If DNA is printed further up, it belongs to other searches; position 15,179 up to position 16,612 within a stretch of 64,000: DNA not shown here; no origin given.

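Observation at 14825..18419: Lower-GC island with a fused HTH-ImmA/IrrE protease gene, a PIN nuclease and a decapitated PrrC/RloC-like ATPase: remnant of a defence locus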

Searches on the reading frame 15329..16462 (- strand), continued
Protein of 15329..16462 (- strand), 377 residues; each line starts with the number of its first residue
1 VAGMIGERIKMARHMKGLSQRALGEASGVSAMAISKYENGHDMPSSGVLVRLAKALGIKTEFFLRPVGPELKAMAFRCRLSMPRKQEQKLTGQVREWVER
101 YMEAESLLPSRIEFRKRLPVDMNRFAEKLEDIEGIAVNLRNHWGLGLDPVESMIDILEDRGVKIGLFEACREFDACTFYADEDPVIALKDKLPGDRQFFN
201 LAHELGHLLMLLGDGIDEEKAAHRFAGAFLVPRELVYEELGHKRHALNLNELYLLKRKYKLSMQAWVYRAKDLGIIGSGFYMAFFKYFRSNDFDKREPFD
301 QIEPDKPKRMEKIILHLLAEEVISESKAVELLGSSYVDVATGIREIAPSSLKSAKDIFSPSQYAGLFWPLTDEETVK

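Call 79: search_solved_structures(query=A6, max_evalue=0.01, show_alignments=1)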
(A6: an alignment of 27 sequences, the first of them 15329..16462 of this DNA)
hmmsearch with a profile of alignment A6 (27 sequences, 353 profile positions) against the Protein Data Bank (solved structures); distinct sequences matched with E-value up to 0.01: 50.
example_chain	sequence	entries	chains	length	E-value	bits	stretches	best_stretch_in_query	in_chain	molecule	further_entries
7t8i_A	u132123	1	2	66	7e-11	44.6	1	1-62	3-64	Phage element (ICEBs1)transcriptional regulator (Xre family)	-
1adr_A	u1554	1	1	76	5.7e-10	41.6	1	2-65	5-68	P22 C2 REPRESSOR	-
3jxb_C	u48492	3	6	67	9e-10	41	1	2-63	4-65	Repressor protein C2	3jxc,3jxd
2r1j_L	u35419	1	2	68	9.4e-10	40.9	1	2-63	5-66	Repressor protein C2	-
9sf2_A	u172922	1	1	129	5.7e-08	35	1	3-65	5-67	Transcriptional regulator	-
3qq6_A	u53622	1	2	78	7.2e-08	34.7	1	2-64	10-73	HTH-type transcriptional regulator sinR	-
5tn0_A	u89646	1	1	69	8.7e-08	34.4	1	2-64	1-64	HTH-type transcriptional regulator SinR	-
1b0n_A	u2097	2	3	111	2.2e-07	33.1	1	2-65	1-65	PROTEIN (SINR PROTEIN) | HTH-TYPE TRANSCRIPTIONAL REGULATOR SINR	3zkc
1sq8_A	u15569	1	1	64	2.7e-07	32.8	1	1-62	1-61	dh434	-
8tac_A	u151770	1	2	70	9.4e-07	31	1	2-56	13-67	DBP48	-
7t5u_A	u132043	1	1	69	3.9e-06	29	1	2-63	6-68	Helix-turn-helix domain-containing protein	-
6zvi_T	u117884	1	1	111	4.4e-06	28.8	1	3-58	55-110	MBF1 isoform 1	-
7nrd_Sh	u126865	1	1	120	4.6e-06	28.7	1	3-58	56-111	Multiprotein-bridging factor 1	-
9f9s_CN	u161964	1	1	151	7.5e-06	28.1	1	3-58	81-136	Multiprotein-bridging factor 1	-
1x57_A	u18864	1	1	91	7.7e-06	28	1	3-58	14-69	Endothelial differentiation-related factor 1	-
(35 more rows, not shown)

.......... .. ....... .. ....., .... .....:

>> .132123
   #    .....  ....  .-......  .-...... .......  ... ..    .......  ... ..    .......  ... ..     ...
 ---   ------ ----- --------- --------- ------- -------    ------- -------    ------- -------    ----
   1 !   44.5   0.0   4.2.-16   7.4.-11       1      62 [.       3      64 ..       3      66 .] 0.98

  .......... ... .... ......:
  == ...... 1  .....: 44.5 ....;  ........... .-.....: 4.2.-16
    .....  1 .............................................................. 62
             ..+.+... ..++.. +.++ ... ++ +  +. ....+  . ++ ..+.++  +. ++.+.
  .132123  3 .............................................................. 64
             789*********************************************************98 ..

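Call 85: predict_structure(alignment_id=A6)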
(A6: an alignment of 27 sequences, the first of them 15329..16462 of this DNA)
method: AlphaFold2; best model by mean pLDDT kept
length: 377 residues; sequences in the alignment: 27
mean_pLDDT: 86.1   pTM: 0.83
mean pLDDT of the five models: 86.1, 85.9, 85.3, 85.3, 84.1
residues with pLDDT >= 90: 213; 70-90: 117; 50-70: 33; < 50: 14
segments of 3 or more residues with pLDDT < 50: 372-377
pLDDT, mean of each block of 10 residues (from residue 1): 81 91 97 96 95 93 80 60 84 90 89 84 94 96 92 93 93 89 92 91 94 93 95 95 91 91 92 94 92 83 89 89 88 84 64 51 51 41
secondary structure, 60 per line:
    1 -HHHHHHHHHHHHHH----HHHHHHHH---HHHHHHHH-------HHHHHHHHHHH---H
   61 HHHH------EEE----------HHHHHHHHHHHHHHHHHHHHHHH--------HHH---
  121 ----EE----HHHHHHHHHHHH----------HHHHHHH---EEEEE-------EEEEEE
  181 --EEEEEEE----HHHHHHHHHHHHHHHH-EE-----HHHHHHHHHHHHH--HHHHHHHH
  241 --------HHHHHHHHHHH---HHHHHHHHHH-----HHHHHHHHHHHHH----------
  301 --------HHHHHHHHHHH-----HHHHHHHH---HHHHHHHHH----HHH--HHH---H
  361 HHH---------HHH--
elements in order: H2-15 H20-27 H31-38 H46-56 H60-64 E71-73 H84-106 H131-142 H153-159 E163-167 E175-180 E183-189 H194-209 H218-230 H233-240 H249-259 H263-272 H278-290 H309-319 H325-332 H336-344 H360-363

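Call 88: fold_search(model_id=the predicted structure, library=pdb)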
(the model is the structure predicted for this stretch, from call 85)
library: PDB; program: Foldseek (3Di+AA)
matches with E <= 10: 579; with E <= 0.001: 1
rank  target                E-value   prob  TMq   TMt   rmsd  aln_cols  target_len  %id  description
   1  3dti                  2.1e-04  1.00  0.29  0.42   4.3       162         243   22  Crystal structure of the IRRE protein, a central regulator of DNA damage repair in deinococcaceae (released 2009-02-10)
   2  8sln_A                1.0e-03  1.00  0.28  0.43   4.0       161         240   21  Crystal structure of Deinococcus geothermalis PprI complexed with ssDNA (released 2024-03-13)
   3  5fd4_A                1.1e-03  0.93  0.16  0.19  24.9       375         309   11  Crystal Structure of ComR from Streptococcus suis (released 2016-11-02)
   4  3u3w_A                1.8e-03  0.96  0.17  0.22  21.2       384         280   13  Crystal Structure of Bacillus thuringiensis PlcR in complex with the peptide PapR7 and DNA (released 2013-01-09)
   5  6cyy_A                1.9e-03  1.00  0.29  0.33  11.9       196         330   16  Mycobacterium tuberculosis transcriptional regulator (released 2019-04-17)
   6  6qer_D                2.1e-03  0.91  0.17  0.21  23.5       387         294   12  Apo Form Of ComR From S. Thermophilus in space group C2 (released 2019-02-20)
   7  5jub_A                2.4e-03  0.92  0.16  0.21  23.9       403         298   13  Crystal structure of ComR from S.thermophilus in complex with DNA and its signalling peptide ComS. (released 2016-10-26)
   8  6cz6_D                2.5e-03  1.00  0.30  0.34  11.6       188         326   15  Mycobacterium tuberculosis transcriptional regulator (released 2019-04-17)
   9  2b5a_B                2.7e-03  1.00  0.16  0.79   0.9        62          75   29  C.BclI, Control Element of the BclI Restriction-Modification System (released 2006-01-03)
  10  1y7y_B                3.1e-03  1.00  0.16  0.91   0.7        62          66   31  High-resolution crystal structure of the restriction-modification controller protein C.AhdI from Aeromonas hydrophila (released 2005-02-22)
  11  2b5a_A                3.6e-03  1.00  0.16  0.76   1.1        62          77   29  C.BclI, Control Element of the BclI Restriction-Modification System (released 2006-01-03)
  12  6cz6_A                3.6e-03  1.00  0.30  0.34  11.7       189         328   16  Mycobacterium tuberculosis transcriptional regulator (released 2019-04-17)
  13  6hu8                  3.6e-03  0.87  0.16  0.20  25.1       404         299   14  Apo form of the competence regulator ComR from Streptococcus vestibularis (released 2019-10-23)
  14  7t5t                  3.8e-03  1.00  0.28  0.37   6.2       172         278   18  Structure of Thauera sp. K11 CapP (released 2022-09-14)
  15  6cz6_C                3.8e-03  1.00  0.28  0.32  11.8       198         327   16  Mycobacterium tuberculosis transcriptional regulator (released 2019-04-17)
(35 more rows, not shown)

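Call 91: search_protein_families(library=phrogs, proteins=[window:15329-16462:-], max_evalue=0.001)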
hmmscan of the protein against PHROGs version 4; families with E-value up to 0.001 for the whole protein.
window:15329-16462:- (377 aa): 15 families
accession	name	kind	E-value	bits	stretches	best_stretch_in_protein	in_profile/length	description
phrog_2439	-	transcription regulation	6.4e-69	233.6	1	4-340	7-348/367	transcriptional regulator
phrog_8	-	transcription regulation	1e-13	52.5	1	4-128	76-179/346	transcriptional regulator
phrog_4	-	transcription regulation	4.6e-12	46.6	1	5-69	137-197/400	transcriptional repressor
phrog_3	-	transcription regulation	2e-11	45.3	1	2-68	86-153/430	transcriptional repressor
phrog_5823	-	transcription regulation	6.4e-11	43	1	4-61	6-64/404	transcriptional regulator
phrog_87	-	other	1.1e-10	42.6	1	153-277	43-174/227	metallo-protease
phrog_1373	-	transcription regulation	3e-10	41.3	1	5-64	64-123/166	transcriptional regulator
phrog_2328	-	transcription regulation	1.3e-09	38.9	1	5-64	16-75/128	transcriptional repressor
phrog_2967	-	transcription regulation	5e-09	37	1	5-71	11-77/225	transcriptional regulator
phrog_1914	-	unknown function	5.5e-08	33.8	1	169-273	64-177/222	-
phrog_7241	-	transcription regulation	9e-08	33.2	1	9-61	66-118/122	transcriptional regulator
phrog_4836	-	transcription regulation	4.9e-06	27.2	1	4-64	75-135/194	CII-like regulator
phrog_2104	-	unknown function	3.6e-05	24.9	1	7-52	42-87/103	-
phrog_7396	-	unknown function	0.0003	21.5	1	4-64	15-78/227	-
phrog_955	-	DNA, RNA and nucleotide metabolism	0.00069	20.4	0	4-52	24-72/142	HTH DNA binding protein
